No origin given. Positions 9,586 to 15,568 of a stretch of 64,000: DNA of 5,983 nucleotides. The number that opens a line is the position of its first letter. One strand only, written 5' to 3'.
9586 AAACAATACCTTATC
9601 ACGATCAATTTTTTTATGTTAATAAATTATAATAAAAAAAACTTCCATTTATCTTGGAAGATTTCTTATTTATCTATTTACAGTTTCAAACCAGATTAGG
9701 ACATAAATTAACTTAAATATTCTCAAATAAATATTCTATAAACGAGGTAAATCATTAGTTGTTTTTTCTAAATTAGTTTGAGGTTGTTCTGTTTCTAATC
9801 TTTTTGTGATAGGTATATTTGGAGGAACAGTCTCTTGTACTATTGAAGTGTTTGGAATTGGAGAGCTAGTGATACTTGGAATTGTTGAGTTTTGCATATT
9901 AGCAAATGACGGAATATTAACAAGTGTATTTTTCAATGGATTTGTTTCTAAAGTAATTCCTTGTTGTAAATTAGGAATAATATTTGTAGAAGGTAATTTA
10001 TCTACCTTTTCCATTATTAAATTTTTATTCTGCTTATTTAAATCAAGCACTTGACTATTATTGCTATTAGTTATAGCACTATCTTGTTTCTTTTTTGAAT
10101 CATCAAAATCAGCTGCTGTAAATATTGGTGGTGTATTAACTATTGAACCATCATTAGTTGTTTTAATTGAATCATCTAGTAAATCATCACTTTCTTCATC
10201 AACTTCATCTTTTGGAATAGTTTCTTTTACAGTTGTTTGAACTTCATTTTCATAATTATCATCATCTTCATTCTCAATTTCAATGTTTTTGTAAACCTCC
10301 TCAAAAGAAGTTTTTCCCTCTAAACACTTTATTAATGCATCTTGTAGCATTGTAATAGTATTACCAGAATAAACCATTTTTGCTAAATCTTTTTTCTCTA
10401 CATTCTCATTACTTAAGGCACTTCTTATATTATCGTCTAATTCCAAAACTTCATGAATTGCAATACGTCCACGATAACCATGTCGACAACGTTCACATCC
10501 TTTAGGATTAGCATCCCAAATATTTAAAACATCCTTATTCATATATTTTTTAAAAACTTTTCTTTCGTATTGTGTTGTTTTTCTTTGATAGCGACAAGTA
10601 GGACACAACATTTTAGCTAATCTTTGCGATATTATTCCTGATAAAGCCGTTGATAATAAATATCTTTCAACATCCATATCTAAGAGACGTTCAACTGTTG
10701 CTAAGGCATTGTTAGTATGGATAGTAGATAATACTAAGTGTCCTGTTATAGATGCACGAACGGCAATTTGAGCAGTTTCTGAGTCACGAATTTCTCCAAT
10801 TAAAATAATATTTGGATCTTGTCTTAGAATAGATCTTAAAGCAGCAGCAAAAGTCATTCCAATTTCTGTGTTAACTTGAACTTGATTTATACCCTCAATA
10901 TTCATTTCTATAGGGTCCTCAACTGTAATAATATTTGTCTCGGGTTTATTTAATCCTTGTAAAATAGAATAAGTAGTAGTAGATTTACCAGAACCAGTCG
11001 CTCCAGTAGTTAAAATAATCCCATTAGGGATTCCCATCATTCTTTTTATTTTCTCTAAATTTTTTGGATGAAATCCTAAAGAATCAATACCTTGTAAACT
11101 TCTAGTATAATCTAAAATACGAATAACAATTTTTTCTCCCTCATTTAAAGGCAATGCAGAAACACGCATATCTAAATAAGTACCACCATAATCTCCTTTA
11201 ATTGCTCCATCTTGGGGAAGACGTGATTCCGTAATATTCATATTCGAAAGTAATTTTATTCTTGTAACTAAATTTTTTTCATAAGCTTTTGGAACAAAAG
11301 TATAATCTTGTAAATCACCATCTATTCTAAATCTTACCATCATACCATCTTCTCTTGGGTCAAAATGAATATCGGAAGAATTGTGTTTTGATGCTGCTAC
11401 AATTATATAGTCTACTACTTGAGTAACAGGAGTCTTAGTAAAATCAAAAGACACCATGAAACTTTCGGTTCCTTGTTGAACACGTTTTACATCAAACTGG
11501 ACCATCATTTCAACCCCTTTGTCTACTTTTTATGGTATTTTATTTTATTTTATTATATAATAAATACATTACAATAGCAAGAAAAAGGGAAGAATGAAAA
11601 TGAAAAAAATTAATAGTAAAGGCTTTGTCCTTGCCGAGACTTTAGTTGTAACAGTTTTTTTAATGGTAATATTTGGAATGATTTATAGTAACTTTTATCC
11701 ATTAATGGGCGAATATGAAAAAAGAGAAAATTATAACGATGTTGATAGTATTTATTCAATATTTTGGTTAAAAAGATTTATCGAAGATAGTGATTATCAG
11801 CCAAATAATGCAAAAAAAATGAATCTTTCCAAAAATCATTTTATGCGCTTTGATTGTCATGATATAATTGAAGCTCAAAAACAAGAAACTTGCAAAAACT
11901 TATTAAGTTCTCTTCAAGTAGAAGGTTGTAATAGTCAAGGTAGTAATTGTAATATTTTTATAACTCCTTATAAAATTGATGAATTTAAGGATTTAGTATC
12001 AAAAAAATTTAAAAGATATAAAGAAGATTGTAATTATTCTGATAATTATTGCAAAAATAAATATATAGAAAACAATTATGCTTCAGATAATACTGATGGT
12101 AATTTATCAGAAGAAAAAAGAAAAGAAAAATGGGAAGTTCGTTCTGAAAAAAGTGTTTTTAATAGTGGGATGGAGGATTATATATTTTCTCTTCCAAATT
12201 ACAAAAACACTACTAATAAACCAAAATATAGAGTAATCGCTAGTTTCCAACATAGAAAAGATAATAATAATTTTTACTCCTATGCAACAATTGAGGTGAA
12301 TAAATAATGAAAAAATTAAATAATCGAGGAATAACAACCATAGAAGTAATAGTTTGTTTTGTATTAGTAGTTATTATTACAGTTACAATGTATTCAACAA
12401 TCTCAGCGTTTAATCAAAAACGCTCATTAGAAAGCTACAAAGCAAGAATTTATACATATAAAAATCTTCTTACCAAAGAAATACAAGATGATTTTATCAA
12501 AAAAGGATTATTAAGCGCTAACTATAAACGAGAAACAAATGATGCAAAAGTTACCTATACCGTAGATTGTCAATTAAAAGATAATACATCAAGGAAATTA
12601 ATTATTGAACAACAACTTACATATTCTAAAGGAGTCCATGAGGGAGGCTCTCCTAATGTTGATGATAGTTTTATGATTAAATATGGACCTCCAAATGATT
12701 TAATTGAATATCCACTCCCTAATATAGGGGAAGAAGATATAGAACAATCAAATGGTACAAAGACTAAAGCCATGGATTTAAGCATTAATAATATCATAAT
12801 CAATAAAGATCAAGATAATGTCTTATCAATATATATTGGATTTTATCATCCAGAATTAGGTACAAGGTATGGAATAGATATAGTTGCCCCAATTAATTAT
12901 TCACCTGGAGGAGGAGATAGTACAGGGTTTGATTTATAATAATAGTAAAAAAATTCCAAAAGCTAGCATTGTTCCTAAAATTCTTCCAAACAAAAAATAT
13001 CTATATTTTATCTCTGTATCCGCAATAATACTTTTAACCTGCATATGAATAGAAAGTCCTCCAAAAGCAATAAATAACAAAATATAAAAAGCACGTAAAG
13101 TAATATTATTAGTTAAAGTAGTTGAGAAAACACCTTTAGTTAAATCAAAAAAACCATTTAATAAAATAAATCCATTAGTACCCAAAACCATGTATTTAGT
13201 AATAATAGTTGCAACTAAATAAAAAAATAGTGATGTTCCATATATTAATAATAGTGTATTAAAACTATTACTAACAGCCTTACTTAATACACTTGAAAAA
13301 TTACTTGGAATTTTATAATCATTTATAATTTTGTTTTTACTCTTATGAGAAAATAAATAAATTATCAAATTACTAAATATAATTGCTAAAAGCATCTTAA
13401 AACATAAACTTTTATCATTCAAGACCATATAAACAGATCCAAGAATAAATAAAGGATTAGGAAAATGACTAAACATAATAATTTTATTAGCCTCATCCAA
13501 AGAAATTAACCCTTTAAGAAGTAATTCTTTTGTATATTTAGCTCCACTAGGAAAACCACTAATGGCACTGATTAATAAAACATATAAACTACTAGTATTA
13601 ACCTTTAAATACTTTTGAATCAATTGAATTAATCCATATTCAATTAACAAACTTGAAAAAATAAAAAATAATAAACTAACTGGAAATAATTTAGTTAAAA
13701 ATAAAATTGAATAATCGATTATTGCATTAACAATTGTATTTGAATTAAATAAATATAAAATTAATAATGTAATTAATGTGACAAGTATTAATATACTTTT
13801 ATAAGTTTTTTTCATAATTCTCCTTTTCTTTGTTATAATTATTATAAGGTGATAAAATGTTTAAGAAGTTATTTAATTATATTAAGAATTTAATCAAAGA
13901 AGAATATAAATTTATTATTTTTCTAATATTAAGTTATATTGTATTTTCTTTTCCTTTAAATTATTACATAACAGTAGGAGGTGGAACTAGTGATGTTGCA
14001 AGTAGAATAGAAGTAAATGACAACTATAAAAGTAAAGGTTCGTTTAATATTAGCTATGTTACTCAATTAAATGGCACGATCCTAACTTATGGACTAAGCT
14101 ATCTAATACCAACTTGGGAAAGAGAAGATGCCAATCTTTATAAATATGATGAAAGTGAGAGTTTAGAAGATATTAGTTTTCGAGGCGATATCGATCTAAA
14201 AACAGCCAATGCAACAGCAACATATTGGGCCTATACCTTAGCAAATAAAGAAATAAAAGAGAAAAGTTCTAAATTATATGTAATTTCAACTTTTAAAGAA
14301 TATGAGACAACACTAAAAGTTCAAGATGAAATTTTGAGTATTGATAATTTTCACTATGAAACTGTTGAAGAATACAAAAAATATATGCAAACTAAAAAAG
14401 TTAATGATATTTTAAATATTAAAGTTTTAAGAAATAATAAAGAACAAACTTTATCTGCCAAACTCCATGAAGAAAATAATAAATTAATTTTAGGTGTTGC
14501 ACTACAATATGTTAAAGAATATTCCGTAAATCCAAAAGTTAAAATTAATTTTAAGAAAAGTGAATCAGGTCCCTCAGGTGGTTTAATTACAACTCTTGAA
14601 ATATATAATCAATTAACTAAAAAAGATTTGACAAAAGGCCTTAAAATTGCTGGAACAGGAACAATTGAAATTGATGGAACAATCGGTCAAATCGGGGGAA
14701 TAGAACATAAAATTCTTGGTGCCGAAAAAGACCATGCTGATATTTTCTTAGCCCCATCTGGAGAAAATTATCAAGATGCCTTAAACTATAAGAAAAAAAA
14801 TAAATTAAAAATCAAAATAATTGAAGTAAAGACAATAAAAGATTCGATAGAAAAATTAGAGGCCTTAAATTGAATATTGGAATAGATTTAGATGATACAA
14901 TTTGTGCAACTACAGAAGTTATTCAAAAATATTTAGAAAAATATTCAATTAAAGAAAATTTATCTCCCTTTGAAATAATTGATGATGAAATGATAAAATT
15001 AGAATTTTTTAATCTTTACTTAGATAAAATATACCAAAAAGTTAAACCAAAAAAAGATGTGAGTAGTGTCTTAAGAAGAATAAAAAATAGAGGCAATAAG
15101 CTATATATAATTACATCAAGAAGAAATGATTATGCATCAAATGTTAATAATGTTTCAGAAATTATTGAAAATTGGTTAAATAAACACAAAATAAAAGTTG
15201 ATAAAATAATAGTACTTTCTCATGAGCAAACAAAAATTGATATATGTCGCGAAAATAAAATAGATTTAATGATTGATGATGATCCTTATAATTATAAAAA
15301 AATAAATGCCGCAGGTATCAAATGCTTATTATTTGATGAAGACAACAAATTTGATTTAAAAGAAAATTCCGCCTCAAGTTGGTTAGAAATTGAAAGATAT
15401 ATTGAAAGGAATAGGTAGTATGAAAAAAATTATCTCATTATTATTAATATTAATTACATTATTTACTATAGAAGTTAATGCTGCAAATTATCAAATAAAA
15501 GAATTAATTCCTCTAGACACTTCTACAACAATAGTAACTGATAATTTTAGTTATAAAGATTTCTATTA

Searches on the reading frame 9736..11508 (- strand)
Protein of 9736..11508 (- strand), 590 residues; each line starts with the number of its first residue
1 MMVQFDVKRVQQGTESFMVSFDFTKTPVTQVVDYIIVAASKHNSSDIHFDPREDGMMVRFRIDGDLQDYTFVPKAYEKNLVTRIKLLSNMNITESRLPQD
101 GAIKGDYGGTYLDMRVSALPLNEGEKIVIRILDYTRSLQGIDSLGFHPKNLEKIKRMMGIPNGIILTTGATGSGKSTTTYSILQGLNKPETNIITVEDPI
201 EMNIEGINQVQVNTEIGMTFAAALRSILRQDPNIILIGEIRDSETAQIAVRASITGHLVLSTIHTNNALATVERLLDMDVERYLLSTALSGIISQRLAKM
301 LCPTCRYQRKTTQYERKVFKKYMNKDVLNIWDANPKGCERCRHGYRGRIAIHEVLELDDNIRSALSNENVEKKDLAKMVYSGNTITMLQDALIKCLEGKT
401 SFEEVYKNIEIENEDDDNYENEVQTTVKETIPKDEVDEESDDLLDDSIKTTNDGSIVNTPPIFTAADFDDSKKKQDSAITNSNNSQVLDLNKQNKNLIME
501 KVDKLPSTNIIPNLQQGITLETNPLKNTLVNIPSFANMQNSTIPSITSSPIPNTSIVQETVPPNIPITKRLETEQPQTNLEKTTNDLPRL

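Call 11: search_protein_families(library=pfam, proteins=[window:9736-11508:-], max_evalue=0.01)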
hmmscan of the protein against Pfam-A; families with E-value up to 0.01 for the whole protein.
window:9736-11508:- (590 aa): 2 families
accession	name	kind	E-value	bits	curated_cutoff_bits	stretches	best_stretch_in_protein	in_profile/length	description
PF00437.27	T2SSE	-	2.2e-117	392.3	24.9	1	25-406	5-369/370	Type II/IV secretion system protein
PF13173.12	AAA_14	-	0.007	16.8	27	0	163-253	3-84/129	AAA domain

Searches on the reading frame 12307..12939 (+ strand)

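Call 41: search_protein_families(library=ncbifam, proteins=[window:12307-12939:+], max_evalue=0.00001)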
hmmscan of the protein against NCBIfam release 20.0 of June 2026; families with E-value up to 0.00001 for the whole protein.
window:12307-12939:+ (210 aa): 0 families

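Call 48: search_protein_families(library=pfam, proteins=[window:12307-12939:+], max_evalue=0.001)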
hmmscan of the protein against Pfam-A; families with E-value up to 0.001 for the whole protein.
window:12307-12939:+ (210 aa): 1 family
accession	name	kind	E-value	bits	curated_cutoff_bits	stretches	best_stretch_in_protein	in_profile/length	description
PF11337.13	DUF3139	-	0.0009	20.2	27.3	1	12-86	4-75/83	Protein of unknown function (DUF3139)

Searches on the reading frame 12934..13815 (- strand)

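Call 41: search_protein_families(library=ncbifam, proteins=[window:12934-13815:-], max_evalue=0.00001)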
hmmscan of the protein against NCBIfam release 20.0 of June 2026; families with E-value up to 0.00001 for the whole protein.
window:12934-13815:- (293 aa): 1 family
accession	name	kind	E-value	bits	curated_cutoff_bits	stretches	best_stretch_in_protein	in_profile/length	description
TIGR02871.1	spore_ylbJ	equivalog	1.3e-29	103.4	304.65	1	10-292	3-322/363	sporulation integral membrane protein YlbJ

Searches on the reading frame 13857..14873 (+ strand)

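Call 41: search_protein_families(library=ncbifam, proteins=[window:13857-14873:+], max_evalue=0.00001)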
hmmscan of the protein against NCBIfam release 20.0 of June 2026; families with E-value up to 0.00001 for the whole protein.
window:13857-14873:+ (338 aa): 3 families
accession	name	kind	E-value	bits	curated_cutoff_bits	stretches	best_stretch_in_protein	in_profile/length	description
NF041438.1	SepM_fam_S16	equivalog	1.7e-47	162.1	200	1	21-335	10-339/340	SepM family pheromone-processing serine protease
TIGR02902.1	spore_lonB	equivalog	4.4e-10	38.8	723.3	1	212-333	413-529/531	ATP-dependent protease LonB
TIGR02903.1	spore_lon_C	equivalog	2.7e-07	29.5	678.8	1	237-332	524-612/615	Lon family ATP-dependent protease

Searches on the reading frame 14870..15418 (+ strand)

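Call 48: search_protein_families(library=pfam, proteins=[window:14870-15418:+], max_evalue=0.001)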
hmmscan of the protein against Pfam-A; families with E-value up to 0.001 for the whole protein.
window:14870-15418:+ (182 aa): 2 families
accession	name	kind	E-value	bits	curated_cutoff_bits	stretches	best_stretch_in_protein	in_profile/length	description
PF06941.18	NT5C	-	2e-10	41.2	24.8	1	3-178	4-174/180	5' nucleotidase, deoxy (Pyrimidine), cytosolic type C protein (NT5C)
PF13419.12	HAD_2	-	8.4e-06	26.4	23.8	1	28-92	46-112/178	Haloacid dehalogenase-like hydrolase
